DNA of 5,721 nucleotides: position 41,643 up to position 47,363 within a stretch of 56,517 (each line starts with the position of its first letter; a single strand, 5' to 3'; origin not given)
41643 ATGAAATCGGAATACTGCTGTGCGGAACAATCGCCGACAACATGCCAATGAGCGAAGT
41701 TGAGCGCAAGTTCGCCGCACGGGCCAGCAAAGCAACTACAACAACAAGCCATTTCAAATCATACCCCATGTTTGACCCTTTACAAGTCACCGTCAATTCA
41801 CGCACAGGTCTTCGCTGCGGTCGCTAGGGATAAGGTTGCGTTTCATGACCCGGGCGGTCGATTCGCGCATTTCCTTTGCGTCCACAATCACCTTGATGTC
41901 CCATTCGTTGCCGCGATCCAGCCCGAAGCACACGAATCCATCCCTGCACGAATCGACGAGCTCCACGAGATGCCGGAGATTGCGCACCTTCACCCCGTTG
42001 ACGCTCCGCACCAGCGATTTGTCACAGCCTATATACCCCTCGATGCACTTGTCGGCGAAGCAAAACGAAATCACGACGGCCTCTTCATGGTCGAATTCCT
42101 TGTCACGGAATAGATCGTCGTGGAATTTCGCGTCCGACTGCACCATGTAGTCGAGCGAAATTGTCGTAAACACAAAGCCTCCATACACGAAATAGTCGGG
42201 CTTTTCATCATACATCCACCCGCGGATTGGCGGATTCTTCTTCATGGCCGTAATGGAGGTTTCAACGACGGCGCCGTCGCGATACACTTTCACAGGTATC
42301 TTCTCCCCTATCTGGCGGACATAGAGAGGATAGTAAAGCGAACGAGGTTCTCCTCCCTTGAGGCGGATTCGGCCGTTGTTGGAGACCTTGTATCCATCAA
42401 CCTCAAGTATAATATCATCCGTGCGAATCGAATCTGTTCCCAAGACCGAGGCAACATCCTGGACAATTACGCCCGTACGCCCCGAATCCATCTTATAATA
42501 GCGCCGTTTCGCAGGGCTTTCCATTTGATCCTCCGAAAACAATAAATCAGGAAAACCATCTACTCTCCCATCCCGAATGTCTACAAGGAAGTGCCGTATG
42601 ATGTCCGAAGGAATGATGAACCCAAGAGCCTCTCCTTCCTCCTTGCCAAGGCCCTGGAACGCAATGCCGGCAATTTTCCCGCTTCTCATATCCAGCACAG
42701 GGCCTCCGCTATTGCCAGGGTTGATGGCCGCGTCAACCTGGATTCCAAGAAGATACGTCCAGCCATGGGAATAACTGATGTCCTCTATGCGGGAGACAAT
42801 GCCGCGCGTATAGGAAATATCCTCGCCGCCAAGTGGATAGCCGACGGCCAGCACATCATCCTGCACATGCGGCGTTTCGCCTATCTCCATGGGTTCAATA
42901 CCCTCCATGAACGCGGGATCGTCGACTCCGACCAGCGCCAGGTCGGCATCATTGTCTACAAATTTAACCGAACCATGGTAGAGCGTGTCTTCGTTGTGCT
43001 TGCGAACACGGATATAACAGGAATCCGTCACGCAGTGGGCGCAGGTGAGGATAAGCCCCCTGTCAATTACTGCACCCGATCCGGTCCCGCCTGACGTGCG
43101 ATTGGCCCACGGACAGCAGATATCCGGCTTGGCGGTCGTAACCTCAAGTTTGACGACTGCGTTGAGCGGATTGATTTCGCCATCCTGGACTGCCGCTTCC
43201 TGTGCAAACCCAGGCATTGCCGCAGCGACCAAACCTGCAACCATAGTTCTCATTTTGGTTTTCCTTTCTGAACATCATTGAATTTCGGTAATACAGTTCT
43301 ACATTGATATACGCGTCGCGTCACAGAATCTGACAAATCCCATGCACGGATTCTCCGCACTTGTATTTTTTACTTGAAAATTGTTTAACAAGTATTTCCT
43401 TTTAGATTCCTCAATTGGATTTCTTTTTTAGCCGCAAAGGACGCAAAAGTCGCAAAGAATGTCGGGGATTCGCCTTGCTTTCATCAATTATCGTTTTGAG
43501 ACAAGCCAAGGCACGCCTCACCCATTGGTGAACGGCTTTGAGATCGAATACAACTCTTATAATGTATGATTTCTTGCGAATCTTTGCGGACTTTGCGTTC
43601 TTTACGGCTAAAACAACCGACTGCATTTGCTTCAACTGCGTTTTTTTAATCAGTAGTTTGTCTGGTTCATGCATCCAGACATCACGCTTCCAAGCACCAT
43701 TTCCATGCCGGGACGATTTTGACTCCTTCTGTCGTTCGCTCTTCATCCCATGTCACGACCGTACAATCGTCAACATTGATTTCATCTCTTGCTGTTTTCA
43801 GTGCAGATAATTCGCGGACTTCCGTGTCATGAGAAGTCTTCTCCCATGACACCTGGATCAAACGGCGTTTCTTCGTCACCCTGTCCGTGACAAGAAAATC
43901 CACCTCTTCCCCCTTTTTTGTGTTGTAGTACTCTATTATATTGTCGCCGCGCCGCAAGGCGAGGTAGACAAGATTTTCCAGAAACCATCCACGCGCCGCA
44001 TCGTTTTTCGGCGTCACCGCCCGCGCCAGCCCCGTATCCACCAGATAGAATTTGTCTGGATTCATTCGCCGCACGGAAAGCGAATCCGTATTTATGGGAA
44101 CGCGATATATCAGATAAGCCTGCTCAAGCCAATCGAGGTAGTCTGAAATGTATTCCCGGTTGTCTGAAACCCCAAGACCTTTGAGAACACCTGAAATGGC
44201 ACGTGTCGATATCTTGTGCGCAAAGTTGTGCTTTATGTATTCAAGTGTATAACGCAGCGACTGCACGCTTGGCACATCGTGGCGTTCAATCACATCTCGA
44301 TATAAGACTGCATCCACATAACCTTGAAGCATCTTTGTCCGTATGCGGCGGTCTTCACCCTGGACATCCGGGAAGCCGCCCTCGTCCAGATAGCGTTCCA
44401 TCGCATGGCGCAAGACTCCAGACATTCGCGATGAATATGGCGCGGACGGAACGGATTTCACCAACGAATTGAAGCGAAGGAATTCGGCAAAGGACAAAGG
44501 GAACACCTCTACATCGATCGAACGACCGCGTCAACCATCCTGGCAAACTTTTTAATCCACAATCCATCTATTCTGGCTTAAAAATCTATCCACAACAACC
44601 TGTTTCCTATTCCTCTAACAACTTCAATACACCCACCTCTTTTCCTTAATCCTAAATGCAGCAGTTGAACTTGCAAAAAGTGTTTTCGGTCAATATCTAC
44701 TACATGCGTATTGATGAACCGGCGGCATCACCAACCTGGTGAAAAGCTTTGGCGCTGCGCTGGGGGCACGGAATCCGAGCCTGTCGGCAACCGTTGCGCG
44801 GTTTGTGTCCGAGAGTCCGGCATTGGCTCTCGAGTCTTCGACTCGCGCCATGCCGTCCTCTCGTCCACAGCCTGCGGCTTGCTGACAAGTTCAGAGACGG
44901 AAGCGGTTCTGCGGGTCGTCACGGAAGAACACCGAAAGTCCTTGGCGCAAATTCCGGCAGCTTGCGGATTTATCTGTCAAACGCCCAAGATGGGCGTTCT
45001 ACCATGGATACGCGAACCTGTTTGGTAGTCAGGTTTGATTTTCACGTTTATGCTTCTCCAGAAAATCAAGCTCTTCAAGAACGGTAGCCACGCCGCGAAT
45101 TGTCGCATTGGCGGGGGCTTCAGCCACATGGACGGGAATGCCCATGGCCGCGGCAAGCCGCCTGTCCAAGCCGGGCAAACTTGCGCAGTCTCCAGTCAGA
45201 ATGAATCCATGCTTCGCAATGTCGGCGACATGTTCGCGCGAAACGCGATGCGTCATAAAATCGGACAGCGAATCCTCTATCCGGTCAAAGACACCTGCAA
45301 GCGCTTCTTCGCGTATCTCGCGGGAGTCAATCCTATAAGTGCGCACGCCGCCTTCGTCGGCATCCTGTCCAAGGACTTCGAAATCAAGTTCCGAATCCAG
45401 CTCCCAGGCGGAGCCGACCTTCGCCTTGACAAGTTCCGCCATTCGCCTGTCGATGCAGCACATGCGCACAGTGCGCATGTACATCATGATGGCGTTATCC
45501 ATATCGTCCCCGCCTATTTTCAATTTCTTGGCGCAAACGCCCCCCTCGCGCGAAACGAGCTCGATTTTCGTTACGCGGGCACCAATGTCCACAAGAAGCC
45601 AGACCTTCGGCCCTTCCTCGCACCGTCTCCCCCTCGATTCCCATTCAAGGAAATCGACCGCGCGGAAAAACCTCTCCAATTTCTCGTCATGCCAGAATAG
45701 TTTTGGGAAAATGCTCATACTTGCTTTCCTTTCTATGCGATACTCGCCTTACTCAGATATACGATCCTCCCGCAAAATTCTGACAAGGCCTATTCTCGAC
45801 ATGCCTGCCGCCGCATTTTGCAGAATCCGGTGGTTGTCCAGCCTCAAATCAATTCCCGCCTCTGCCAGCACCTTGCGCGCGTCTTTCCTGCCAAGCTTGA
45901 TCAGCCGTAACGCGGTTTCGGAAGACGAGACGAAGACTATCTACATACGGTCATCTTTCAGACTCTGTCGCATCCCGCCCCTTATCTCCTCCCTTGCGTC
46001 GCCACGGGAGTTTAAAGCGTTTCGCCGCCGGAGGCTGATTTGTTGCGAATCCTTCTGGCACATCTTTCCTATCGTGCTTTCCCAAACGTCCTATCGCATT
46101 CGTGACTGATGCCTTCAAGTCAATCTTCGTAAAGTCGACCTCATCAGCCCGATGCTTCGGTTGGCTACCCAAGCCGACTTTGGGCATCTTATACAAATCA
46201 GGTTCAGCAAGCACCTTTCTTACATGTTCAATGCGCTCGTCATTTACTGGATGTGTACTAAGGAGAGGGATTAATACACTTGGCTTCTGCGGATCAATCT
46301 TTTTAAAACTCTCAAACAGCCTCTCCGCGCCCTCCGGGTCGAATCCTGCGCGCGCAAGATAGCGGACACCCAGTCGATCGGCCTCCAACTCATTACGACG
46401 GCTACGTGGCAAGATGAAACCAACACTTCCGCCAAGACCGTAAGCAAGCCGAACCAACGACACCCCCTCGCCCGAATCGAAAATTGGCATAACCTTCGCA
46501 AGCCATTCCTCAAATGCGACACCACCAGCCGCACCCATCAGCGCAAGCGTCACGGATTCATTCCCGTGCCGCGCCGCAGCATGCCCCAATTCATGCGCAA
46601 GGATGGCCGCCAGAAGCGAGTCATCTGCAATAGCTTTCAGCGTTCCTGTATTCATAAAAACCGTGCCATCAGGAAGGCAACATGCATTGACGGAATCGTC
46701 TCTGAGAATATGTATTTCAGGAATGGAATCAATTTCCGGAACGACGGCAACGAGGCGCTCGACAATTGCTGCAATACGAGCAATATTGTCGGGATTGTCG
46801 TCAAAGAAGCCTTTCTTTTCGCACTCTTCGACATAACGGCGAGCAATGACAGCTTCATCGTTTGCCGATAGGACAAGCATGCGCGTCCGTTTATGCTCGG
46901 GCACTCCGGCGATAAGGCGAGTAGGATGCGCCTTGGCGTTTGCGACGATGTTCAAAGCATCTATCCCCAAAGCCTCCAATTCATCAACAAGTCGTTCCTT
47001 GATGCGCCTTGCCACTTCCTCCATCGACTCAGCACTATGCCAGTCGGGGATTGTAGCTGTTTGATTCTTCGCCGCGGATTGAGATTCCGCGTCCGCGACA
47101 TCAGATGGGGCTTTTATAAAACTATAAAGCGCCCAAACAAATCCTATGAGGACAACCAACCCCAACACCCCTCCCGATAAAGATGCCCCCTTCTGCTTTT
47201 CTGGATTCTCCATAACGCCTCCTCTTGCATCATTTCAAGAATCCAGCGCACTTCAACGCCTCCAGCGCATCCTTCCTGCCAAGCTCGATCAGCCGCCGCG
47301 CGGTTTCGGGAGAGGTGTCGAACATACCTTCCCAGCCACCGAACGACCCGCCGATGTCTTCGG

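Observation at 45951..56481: Tightly packed 11-gene envelope operon of mostly unknown proteins (ABC exporter, two paralogous secreted proteins, secreted patatin, M48 protease, Sel1, DUF697-like)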

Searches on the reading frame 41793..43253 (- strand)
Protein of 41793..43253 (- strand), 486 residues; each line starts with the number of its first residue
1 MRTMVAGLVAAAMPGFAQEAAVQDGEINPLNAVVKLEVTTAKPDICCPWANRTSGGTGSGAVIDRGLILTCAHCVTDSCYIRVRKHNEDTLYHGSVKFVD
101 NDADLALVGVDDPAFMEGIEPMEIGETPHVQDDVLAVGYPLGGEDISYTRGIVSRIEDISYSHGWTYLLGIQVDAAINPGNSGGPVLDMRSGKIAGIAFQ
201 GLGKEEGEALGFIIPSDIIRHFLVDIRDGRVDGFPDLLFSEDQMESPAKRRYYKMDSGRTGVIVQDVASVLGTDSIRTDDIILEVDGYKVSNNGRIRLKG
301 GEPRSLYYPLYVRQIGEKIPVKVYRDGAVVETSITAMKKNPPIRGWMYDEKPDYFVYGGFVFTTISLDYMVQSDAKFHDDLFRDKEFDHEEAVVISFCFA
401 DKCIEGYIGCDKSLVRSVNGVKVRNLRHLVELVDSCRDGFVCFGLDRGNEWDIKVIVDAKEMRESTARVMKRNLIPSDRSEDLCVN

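Call 48: search_protein_families(library=pfam, proteins=[window:41793-43253:-], max_evalue=0.0001)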
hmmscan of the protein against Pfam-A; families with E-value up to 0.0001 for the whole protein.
window:41793-43253:- (486 aa): 4 families
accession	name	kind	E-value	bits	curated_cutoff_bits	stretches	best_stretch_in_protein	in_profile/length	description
PF17815.7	PDZ_3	-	2.6e-28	99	22.8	1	347-482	5-145/145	PDZ domain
PF13365.12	Trypsin_2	-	7.7e-25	88.8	27.6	1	58-197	1-144/144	Trypsin-like peptidase domain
PF00089.32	Trypsin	-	2.7e-14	53.9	20.6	1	51-220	16-217/220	Trypsin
PF13180.12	PDZ_2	-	3.4e-06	27.7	27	0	259-334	11-78/80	PDZ domain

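Call 76: search_protein_families(library=ncbifam, proteins=[window:41793-43253:-], max_evalue=0.001)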
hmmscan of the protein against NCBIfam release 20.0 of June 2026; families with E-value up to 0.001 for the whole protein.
window:41793-43253:- (486 aa): 12 families
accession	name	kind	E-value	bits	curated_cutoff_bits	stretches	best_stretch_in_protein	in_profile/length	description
TIGR02037.1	degP_htrA_DO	subfamily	6e-32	111.1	416.2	1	51-446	55-424/434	Do family serine endopeptidase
NF047968.1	SerProtHtrA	equivalog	1.3e-27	97.2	470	1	38-334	69-355/357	serine protease HtrA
NF041521.1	HhoA_HhoB_HtrA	equivalog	5.7e-26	91.6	450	1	51-335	52-330/335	HhoA/HhoB/HtrA family serine endopeptidase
TIGR02038.1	protease_degS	equivalog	9e-21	74.4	422.95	1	56-292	78-312/351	outer membrane-stress sensor serine endopeptidase DegS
NF040960.1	MamE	equivalog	6.5e-20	71.2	800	1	38-226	101-293/659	magnetosome formation protease MamE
NF008147.1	PRK10898.1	equivalog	3.2e-18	66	408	1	57-289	79-310/352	outer membrane-stress sensor serine endopeptidase DegS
NF033740.0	MarP_fam_protase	equivalog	5.6e-18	65.1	250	1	56-221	211-372/390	MarP family serine protease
NF008189.1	PRK10942.1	equivalog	5.7e-16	58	720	1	57-301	114-356/477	serine endoprotease DegP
NF050055.1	SerProtHtrAMycob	equivalog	1.1e-15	57.6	800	1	50-285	221-472/502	serine protease HtrA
NF007526.1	PRK10139.1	equivalog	1.1e-15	57.3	756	1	53-335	88-358/456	serine endoprotease DegQ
NF053637.1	SerProtHtrAspr2045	equivalog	1.5e-14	53.8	650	1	129-338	178-388/394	serine protease HtrA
NF040961.1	MamO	equivalog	2.3e-08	32.9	800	1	51-228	93-269/648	magnetosome protein MamO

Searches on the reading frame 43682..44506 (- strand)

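Call 6: search_protein_families(library=pfam, proteins=[window:43682-44506:-], max_evalue=0.01)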
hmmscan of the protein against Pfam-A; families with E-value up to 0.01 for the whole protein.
window:43682-44506:- (274 aa): 1 family
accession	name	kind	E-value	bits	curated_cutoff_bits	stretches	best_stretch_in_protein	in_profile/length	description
PF13635.12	DUF4143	-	2e-18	67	28.1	1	70-209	2-148/160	Domain of unknown function (DUF4143)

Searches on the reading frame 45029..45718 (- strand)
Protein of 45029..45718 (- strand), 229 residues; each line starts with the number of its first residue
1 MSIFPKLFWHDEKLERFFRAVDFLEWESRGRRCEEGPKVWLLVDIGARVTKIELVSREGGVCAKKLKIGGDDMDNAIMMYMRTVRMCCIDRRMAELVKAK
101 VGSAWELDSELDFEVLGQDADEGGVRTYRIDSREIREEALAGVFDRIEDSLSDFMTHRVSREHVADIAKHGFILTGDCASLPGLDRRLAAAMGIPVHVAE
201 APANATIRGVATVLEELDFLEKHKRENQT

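Call 6: search_protein_families(library=pfam, proteins=[window:45029-45718:-], max_evalue=0.01)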
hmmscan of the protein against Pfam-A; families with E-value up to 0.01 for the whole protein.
window:45029-45718:- (229 aa): 3 families
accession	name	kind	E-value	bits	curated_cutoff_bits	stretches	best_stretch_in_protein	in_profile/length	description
PF06723.19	MreB_Mbl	-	6.9e-36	124.2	27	1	37-220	144-325/327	MreB/Mbl protein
PF14450.12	FtsA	-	1.8e-07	32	31.8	1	42-207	2-125/127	Cell division protein FtsA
PF11104.14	PilM_2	-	6.3e-05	22.5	27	0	172-205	278-311/340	Type IV pilus assembly protein PilM;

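Call 76: search_protein_families(library=ncbifam, proteins=[window:45029-45718:-], max_evalue=0.001)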
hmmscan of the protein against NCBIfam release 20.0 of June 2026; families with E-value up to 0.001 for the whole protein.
window:45029-45718:- (229 aa): 5 families
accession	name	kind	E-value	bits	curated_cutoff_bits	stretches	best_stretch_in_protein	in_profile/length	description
NF010539.0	PRK13927.1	subfamily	1.3e-37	129.4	293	1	37-224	150-336/339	rod shape-determining protein MreB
TIGR00904.1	mreB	subfamily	2.1e-32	112.5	365.75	1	38-221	150-333/334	MreB/Mrl family cell shape determining protein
NF010540.1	PRK13929.1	exception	4.1e-27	95.1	515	1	39-222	151-332/334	rod-share determining protein MreBH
TIGR01175.1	pilM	subfamily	2.9e-09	36.4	133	1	37-204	188-318/348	type IV pilus assembly protein PilM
TIGR01174.1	ftsA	equivalog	4.5e-08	32.6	175.85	1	41-214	199-357/371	cell division protein FtsA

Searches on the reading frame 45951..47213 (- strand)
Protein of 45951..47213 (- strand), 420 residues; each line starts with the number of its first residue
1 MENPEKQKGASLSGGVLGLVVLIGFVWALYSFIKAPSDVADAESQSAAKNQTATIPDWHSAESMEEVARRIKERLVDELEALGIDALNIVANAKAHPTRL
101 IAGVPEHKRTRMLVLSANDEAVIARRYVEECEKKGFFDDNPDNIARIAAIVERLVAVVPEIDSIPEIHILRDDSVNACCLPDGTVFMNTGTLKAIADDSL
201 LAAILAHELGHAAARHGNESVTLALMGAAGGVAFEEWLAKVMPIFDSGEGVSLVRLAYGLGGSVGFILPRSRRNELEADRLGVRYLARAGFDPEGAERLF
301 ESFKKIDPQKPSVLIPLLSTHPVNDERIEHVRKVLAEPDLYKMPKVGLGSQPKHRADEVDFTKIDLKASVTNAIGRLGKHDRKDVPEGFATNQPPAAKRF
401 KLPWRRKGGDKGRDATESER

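Call 6: search_protein_families(library=pfam, proteins=[window:45951-47213:-], max_evalue=0.01)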
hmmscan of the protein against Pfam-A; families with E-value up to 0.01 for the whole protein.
window:45951-47213:- (420 aa): 1 family
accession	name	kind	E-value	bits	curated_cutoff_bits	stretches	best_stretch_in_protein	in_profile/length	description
PF01435.24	Peptidase_M48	-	2.3e-27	96.5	20.3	1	145-333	5-184/186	Peptidase family M48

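Call 75: search_protein_families(library=padloc, proteins=[window:45951-47213:-], max_evalue=0.01)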
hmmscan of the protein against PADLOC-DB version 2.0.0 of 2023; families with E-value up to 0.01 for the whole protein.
window:45951-47213:- (420 aa): 0 families

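Call 76: search_protein_families(library=ncbifam, proteins=[window:45951-47213:-], max_evalue=0.001)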
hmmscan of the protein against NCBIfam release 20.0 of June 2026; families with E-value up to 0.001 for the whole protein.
window:45951-47213:- (420 aa): 5 families
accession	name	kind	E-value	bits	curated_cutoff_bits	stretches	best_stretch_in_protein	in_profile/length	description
NF052400.1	M48_BAM_BepA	equivalog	3.2e-20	72.4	570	1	114-333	40-255/483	beta-barrel assembly-enhancing protease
NF052399.1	M48_lipo_LoiP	exception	6.4e-10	38.9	365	1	166-336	88-245/247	metalloprotease LoiP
NF003425.0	PRK04897.1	equivalog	0.00015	21.1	355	0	145-213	80-149/298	zinc metalloprotease HtpX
NF002826.0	PRK03001.1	equivalog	0.00081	18.6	369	0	149-229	72-154/285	zinc metalloprotease HtpX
NF002669.0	PRK02391.1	equivalog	0.00088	18.5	341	0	147-216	79-149/298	zinc metalloprotease HtpX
